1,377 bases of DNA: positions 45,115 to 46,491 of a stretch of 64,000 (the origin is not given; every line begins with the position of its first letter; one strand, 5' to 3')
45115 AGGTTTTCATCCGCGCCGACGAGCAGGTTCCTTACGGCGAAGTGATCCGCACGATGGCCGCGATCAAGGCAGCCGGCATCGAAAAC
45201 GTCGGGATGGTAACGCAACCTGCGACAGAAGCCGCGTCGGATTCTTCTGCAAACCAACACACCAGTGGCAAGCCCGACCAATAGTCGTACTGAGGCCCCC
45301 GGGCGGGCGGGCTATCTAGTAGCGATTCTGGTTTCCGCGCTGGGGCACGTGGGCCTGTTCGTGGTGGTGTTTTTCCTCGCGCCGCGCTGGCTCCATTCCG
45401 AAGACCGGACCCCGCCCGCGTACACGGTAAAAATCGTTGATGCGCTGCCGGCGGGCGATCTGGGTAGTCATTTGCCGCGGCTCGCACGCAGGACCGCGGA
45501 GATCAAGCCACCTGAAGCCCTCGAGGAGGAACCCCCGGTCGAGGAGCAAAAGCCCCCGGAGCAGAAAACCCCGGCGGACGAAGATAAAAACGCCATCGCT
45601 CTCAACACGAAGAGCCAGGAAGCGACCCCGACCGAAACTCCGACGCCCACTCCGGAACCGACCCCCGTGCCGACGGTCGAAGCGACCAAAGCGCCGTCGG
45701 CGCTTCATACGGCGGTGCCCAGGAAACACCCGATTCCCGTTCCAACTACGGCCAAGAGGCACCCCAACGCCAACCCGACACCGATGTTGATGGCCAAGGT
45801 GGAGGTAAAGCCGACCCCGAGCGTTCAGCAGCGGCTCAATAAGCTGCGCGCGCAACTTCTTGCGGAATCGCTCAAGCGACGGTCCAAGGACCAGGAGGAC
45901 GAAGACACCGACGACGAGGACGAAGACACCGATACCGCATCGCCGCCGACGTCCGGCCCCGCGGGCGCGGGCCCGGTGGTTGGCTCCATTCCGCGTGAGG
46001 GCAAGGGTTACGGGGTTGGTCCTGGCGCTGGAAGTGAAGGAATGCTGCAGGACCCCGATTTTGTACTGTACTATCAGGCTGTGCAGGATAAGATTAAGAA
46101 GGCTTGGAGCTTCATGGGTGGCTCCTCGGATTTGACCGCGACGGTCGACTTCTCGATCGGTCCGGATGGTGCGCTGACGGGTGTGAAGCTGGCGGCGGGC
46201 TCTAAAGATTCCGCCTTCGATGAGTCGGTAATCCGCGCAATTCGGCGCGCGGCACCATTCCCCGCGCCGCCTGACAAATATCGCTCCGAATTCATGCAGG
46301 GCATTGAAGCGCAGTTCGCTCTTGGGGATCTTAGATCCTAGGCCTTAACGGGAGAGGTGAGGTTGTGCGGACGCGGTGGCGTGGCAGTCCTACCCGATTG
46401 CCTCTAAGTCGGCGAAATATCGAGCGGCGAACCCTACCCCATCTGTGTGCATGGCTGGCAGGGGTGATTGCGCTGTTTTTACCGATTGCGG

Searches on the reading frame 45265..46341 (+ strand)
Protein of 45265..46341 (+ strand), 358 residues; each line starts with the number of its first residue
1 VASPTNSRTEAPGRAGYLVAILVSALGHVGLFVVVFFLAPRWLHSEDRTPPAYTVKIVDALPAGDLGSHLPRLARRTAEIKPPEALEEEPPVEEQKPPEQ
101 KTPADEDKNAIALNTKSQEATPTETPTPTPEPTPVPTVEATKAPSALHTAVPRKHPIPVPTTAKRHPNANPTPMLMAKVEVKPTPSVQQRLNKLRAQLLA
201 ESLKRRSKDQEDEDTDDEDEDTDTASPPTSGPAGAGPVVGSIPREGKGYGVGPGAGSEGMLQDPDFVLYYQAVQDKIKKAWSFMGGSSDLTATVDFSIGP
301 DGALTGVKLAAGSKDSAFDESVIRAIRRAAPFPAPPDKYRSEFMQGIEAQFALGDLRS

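Call 59: search_protein_families(library=pfam, proteins=[window:45265-46341:+], max_evalue=0.00001)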
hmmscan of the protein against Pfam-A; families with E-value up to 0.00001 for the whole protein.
window:45265-46341:+ (358 aa): 2 families
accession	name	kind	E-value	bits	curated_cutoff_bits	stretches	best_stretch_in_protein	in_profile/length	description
PF13103.11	TonB_2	-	1.9e-16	60.4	22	1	269-343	4-78/85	TonB C terminal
PF03544.19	TonB_C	-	6.4e-08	33.4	24.6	1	292-339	18-67/79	Gram-negative bacterial TonB protein C-terminal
